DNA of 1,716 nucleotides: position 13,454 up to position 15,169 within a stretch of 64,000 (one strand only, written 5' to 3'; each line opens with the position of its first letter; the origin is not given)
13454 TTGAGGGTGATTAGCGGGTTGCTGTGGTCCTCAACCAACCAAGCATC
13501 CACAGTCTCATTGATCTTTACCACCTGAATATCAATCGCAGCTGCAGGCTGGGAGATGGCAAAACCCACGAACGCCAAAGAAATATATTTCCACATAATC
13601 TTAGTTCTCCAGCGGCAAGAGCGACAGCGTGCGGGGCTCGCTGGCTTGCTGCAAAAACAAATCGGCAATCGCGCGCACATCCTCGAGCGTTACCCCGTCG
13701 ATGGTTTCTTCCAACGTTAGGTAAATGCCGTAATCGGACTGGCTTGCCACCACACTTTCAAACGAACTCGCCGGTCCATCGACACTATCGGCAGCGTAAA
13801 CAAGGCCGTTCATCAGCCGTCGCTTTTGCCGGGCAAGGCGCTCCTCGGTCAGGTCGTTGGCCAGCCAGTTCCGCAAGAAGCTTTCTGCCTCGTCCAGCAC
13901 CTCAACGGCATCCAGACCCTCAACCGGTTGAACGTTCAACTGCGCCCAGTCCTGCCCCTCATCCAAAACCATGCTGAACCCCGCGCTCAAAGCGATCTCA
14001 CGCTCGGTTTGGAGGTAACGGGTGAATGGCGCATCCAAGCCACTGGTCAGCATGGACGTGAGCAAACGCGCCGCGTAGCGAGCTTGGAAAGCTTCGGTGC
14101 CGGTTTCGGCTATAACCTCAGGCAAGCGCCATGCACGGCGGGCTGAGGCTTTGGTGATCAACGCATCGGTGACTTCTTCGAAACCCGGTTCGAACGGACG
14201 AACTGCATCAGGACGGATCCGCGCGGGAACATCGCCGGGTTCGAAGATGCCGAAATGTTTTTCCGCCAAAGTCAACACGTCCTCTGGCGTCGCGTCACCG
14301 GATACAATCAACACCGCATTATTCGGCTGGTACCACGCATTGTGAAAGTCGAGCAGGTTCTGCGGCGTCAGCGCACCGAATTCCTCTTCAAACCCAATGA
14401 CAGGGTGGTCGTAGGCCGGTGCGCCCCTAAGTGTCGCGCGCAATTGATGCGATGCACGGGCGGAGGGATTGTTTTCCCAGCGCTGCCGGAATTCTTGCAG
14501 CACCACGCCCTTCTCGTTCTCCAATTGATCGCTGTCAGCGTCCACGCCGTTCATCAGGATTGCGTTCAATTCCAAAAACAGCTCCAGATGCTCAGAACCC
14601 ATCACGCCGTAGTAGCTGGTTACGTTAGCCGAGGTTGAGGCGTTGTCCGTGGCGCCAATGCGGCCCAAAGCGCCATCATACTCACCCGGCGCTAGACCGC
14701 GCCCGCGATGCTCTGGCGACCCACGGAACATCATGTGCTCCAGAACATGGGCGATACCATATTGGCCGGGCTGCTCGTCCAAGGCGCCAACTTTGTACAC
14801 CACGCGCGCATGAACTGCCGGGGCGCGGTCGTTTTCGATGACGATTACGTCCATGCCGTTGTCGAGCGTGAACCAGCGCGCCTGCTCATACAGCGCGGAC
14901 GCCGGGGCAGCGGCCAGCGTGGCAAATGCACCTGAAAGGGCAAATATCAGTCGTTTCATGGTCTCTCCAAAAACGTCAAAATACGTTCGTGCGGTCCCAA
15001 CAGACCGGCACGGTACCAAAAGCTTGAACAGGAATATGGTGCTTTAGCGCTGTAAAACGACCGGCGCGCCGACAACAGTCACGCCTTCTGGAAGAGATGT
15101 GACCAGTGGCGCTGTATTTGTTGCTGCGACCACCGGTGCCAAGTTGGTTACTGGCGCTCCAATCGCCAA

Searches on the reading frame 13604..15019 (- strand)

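Call 87: search_protein_families(library=pfam, proteins=[window:13604-15019:-], max_evalue=0.00001)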
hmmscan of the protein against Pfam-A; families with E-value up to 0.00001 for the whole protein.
window:13604-15019:- (472 aa): 2 families
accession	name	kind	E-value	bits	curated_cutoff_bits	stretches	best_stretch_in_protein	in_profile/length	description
PF05193.26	Peptidase_M16_C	-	2.5e-21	76.8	23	1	217-402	2-181/181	Peptidase M16 inactive domain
PF00675.25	Peptidase_M16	-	1.6e-15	57.7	22.3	1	59-199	2-138/149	Insulinase (Peptidase family M16)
